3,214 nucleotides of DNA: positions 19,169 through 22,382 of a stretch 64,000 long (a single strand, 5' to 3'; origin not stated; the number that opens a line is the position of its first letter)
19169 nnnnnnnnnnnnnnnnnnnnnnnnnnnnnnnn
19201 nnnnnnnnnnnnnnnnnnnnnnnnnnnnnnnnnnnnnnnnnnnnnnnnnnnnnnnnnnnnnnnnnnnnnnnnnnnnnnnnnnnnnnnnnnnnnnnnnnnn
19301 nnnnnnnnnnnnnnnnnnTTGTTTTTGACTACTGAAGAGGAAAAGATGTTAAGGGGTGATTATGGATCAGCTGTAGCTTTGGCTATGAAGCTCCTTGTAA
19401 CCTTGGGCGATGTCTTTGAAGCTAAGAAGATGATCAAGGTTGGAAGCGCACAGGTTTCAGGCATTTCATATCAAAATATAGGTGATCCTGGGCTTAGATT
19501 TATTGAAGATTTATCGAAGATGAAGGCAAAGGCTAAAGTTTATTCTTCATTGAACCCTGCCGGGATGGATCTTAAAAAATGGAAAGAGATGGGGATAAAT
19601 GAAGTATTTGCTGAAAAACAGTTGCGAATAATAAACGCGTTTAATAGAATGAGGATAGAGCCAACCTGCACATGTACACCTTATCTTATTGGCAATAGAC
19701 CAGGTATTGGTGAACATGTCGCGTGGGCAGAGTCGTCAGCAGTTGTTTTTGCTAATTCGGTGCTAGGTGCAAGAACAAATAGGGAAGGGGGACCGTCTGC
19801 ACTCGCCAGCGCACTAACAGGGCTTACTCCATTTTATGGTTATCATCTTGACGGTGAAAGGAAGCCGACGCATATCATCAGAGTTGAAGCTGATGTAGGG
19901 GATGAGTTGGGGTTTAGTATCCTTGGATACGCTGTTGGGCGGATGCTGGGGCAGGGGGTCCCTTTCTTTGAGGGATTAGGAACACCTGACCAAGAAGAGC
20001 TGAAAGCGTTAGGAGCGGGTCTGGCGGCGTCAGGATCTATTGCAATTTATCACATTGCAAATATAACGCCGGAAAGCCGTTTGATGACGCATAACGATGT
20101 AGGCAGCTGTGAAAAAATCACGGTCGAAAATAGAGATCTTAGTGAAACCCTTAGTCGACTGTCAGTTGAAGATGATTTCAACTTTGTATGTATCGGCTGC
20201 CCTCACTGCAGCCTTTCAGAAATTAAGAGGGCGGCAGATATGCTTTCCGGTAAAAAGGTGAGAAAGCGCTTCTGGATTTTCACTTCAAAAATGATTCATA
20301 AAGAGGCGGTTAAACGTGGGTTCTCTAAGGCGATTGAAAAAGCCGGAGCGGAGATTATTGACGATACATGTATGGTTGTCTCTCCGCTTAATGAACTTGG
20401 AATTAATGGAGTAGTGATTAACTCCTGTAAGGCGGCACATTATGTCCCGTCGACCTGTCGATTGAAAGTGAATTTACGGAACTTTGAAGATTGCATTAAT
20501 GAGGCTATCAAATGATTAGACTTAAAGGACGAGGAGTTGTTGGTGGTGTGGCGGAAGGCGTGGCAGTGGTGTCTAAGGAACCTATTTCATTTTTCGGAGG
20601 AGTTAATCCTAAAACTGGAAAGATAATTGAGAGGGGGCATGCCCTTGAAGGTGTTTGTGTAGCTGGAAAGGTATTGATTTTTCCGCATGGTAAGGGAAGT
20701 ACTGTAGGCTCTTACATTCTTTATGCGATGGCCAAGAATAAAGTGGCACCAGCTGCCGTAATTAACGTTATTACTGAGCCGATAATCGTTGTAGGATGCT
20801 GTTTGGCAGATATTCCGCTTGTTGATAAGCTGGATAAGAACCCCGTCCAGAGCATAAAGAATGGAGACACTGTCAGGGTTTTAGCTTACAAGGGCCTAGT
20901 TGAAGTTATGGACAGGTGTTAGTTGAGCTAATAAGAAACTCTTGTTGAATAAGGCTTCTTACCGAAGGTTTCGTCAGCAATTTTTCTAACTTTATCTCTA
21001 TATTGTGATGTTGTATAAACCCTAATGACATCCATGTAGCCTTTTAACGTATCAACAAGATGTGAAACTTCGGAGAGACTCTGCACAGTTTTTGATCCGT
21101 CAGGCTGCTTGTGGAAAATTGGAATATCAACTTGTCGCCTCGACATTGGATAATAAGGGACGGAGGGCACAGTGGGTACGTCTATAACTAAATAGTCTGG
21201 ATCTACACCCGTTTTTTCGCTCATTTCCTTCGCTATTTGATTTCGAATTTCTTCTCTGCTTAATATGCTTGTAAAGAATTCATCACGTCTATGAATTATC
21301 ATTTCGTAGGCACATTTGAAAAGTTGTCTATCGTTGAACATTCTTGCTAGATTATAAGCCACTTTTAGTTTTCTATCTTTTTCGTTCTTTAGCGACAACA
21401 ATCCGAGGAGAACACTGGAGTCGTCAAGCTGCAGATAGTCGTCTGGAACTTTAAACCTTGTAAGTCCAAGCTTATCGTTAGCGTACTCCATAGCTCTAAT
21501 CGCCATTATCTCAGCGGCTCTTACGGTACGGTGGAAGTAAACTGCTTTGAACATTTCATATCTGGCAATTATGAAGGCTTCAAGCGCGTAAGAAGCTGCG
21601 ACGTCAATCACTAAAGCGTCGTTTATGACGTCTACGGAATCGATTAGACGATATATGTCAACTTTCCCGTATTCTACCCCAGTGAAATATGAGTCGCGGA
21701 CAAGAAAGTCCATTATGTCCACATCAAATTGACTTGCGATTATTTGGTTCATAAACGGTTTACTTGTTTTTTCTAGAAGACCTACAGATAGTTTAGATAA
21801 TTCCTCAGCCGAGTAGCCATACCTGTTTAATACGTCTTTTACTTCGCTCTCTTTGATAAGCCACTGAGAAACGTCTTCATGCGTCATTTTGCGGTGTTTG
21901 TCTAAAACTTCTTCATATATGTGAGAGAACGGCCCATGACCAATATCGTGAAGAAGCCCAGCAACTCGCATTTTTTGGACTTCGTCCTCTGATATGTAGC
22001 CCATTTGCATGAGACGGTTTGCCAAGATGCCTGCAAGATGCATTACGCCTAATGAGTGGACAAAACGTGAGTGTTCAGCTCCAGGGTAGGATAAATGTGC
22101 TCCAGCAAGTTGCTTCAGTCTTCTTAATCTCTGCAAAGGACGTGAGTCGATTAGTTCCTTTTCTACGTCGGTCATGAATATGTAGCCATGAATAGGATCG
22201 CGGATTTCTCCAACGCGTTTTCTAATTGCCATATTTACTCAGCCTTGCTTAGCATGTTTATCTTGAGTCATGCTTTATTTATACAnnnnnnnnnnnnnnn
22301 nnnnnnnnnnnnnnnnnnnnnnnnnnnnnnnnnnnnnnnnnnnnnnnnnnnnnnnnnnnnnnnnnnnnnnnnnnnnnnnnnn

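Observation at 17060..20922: Archaeal-type mevalonate pathway operon with an extra uncharacterised leading gene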

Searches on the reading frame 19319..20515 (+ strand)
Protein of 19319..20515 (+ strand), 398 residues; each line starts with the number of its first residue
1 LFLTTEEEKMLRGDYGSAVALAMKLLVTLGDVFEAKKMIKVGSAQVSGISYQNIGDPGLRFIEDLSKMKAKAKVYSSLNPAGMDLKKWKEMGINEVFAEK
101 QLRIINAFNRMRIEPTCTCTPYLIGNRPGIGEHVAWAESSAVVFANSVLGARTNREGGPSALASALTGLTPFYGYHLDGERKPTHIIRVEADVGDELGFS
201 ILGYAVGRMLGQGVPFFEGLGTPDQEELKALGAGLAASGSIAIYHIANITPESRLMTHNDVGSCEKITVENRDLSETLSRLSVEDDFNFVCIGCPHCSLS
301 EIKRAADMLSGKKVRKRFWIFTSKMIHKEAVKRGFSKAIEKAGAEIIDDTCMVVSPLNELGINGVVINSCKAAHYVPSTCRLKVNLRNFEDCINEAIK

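Call 3: search_protein_families(library=pfam, proteins=[window:19319-20515:+], max_evalue=0.01)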
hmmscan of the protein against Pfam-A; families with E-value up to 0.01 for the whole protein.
window:19319-20515:+ (398 aa): 2 families
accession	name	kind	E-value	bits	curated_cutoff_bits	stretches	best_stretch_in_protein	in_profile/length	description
PF04412.18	AcnX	-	8e-154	512.6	31.5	1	1-394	1-400/400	Aconitase X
PF00330.25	Aconitase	-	0.00085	18.8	28.7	1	291-353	345-416/463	Aconitase family (aconitate hydratase)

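Call 4: search_protein_families(library=ncbifam, proteins=[window:19319-20515:+], max_evalue=0.01)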
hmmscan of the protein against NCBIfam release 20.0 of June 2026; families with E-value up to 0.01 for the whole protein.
window:19319-20515:+ (398 aa): 9 families
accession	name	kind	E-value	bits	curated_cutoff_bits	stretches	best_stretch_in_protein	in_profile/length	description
NF051439.1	C3LHypDHLhpIPSEAE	equivalog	1.3e-84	284.6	700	1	3-397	146-544/555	cis-3-hydroxy-L-proline dehydratase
NF001614.1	PRK00402.1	subfamily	0.00015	20.6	385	1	288-351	291-358/415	aconitase/3-isopropylmalate dehydratase large subunit family protein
NF005558.0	PRK07229.1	equivalog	0.00058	18.5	612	1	286-352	288-358/647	aconitate hydratase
TIGR02083.1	LEU2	equivalog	0.0006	18.9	610.65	1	290-352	295-361/419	3-isopropylmalate dehydratase large subunit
NF009116.0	PRK12466.1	subfamily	0.00087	18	531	1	290-355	345-414/472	3-isopropylmalate dehydratase large subunit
TIGR01343.1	hacA_fam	subfamily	0.0016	17.1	385.7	1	289-352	289-356/412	homoaconitate hydratase family protein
NF004016.0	PRK05478.1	subfamily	0.0019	16.8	510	1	287-358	340-415/468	3-isopropylmalate dehydratase large subunit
NF040615.1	HacA_Meth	equivalog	0.0032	16.2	550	1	288-351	295-362/419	homoaconitase large subunit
TIGR00170.1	leuC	equivalog_domain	0.0081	14.8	560.25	0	290-359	342-416/466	3-isopropylmalate dehydratase large subunit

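Call 17: search_solved_structures(query=window:19319-20515:+, max_evalue=0.00001)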
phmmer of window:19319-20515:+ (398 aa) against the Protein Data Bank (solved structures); distinct sequences matched with E-value up to 0.00001: 4.
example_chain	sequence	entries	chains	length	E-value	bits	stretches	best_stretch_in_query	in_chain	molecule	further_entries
7cnr_A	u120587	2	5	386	1.1e-98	333.9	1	1-396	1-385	DUF521 domain-containing protein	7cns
7d2r_A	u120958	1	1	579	1.9e-59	204.7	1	3-397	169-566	cis-3-hydroxy-L-proline dehydratase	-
7cnq_A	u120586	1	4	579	7.1e-58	199.5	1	3-397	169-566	cis-3-hydroxy-L-proline dehydratase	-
7cnp_A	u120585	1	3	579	7.1e-58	199.5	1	3-397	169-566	cis-3-hydroxy-L-proline dehydratase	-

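Call 84: search_solved_structures(query=window:19319-20515:+, max_evalue=1e-50, show_alignments=1)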
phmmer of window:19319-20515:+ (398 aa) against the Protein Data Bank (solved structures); distinct sequences matched with E-value up to 1e-50: 4.
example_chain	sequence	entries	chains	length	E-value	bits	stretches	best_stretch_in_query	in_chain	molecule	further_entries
7cnr_A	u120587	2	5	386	1.1e-98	333.9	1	1-396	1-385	DUF521 domain-containing protein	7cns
7d2r_A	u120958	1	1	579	1.9e-59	204.7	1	3-397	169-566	cis-3-hydroxy-L-proline dehydratase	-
7cnq_A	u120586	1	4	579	7.1e-58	199.5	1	3-397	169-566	cis-3-hydroxy-L-proline dehydratase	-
7cnp_A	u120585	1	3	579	7.1e-58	199.5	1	3-397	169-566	cis-3-hydroxy-L-proline dehydratase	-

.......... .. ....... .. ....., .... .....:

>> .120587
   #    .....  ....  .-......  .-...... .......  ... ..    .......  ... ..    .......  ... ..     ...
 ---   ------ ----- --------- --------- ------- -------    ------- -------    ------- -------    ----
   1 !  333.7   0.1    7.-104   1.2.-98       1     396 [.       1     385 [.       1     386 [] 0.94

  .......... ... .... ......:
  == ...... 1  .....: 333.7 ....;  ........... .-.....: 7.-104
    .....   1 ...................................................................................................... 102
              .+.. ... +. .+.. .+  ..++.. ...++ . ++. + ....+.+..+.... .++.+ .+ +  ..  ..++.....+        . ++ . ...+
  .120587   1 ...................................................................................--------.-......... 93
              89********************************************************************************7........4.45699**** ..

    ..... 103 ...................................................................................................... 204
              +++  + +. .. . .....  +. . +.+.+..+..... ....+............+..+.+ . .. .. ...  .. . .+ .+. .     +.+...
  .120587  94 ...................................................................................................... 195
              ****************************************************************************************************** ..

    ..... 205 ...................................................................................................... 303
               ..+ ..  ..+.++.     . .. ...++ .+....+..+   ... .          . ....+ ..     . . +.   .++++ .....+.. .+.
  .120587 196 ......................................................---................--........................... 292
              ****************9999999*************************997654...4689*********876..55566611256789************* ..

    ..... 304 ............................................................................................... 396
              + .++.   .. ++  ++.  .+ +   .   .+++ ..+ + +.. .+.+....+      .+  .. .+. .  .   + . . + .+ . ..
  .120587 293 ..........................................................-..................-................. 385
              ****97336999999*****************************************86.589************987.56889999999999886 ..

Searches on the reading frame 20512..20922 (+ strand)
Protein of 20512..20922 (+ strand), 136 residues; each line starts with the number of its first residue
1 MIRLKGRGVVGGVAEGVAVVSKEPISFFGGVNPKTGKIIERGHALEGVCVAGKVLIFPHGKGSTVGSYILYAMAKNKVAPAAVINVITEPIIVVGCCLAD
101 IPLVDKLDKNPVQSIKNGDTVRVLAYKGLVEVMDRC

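Call 3: search_protein_families(library=pfam, proteins=[window:20512-20922:+], max_evalue=0.01)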
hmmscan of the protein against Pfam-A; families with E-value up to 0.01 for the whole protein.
window:20512-20922:+ (136 aa): 1 family
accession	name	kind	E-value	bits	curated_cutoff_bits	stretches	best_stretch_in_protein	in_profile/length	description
PF01989.23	AcnX_swivel_put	-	1.2e-32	112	27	1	25-104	1-80/80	Aconitase X swivel domain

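Call 4: search_protein_families(library=ncbifam, proteins=[window:20512-20922:+], max_evalue=0.01)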
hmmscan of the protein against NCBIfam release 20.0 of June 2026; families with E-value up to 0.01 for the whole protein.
window:20512-20922:+ (136 aa): 2 families
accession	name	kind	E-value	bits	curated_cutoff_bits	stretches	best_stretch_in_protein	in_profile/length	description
NF003046.0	PRK03955.1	equivalog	1.8e-49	167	163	1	2-134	2-131/132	DUF126 domain-containing protein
NF051439.1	C3LHypDHLhpIPSEAE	equivalog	1.3e-21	76.6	700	1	9-100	3-94/555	cis-3-hydroxy-L-proline dehydratase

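Call 18: search_solved_structures(query=window:20512-20922:+, max_evalue=0.001)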
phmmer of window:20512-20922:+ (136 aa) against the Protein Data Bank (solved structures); distinct sequences matched with E-value up to 0.001: 5.
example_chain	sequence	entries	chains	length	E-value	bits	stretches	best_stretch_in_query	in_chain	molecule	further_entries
7cnr_B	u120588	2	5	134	6.6e-35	123.1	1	3-134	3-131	UPF0107 protein TK1248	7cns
2hi6_A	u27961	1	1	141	5.2e-33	117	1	1-134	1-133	UPF0107 protein AF0055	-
7d2r_A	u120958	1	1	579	7.7e-17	64.7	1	6-99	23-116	cis-3-hydroxy-L-proline dehydratase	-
7cnp_A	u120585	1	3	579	7.9e-17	64.6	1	6-99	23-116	cis-3-hydroxy-L-proline dehydratase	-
7cnq_A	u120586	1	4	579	2.2e-16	63.2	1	6-99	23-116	cis-3-hydroxy-L-proline dehydratase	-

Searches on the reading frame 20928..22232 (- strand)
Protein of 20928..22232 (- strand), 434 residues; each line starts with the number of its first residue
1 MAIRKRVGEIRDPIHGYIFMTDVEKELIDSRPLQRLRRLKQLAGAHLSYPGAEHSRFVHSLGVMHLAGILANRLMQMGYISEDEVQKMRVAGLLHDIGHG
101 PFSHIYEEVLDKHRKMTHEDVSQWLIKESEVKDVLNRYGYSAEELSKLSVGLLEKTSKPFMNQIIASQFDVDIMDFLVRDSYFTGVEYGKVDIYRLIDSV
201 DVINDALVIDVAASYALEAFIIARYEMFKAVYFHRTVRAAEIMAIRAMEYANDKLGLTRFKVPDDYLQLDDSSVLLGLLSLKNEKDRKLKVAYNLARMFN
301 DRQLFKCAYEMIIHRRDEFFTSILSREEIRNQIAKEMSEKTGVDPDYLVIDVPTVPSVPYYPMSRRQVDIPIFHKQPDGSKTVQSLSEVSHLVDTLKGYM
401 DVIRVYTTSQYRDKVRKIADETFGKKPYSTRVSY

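Call 3: search_protein_families(library=pfam, proteins=[window:20928-22232:-], max_evalue=0.01)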
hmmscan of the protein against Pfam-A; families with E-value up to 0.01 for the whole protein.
window:20928-22232:- (434 aa): 3 families
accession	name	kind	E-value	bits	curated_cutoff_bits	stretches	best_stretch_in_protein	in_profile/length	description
PF19276.4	HD_assoc_2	-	7.4e-26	91.4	23.1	1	191-424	1-212/222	HD associated region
PF01966.28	HD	-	1.9e-13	51.1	22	1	56-141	1-85/116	HD domain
PF08668.18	HDOD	-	0.0039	17.1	22.9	1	59-120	98-153/196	HDOD domain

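Call 4: search_protein_families(library=ncbifam, proteins=[window:20928-22232:-], max_evalue=0.01)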
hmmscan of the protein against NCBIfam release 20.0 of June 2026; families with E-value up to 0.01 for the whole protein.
window:20928-22232:- (434 aa): 13 families
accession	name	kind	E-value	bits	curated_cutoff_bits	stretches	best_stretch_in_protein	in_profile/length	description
TIGR01353.1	dGTP_triPase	subfamily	1.3e-08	34.8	152.35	1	27-115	12-102/389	dGTP triphosphohydrolase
NF002829.0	PRK03007.1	equivalog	1.1e-05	24.6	385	1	28-113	41-117/425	deoxyguanosinetriphosphate triphosphohydrolase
NF002329.0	PRK01286.1-4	equivalog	1.5e-05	24.4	494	1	9-115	32-127/342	deoxyguanosinetriphosphate triphosphohydrolase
NF002205.0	PRK01096.1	equivalog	3.6e-05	23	439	1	47-136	53-151/444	deoxyguanosinetriphosphate triphosphohydrolase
NF002327.0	PRK01286.1-2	equivalog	5.2e-05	22.5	393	1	36-122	55-137/345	deoxyguanosinetriphosphate triphosphohydrolase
TIGR00277.1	HDIG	domain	0.00017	21.4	27.6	1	58-129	7-68/84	HDIG domain-containing metalloprotein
NF041026.1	antiphage_dGTPase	exception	0.00053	19.2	400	1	27-112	26-113/425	anti-phage deoxyguanosine triphosphatase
NF002328.0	PRK01286.1-3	equivalog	0.0011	18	467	1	36-113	54-125/404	deoxyguanosinetriphosphate triphosphohydrolase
NF002326.0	PRK01286.1-1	equivalog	0.0012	18.3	390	1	55-113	68-119/379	deoxyguanosinetriphosphate triphosphohydrolase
NF003701.1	PRK05318.1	subfamily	0.0021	17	383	1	27-111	27-114/426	anti-phage deoxyguanosine triphosphatase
TIGR03319.1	RNase_Y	equivalog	0.0022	16.5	454.35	1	58-100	332-367/514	ribonuclease Y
NF003429.0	PRK04926.1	equivalog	0.0029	16.5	405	1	30-116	42-138/500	dGTPase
NF002330.0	PRK01286.1-5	equivalog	0.0048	16.1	511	0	37-115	42-114/384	deoxyguanosinetriphosphate triphosphohydrolase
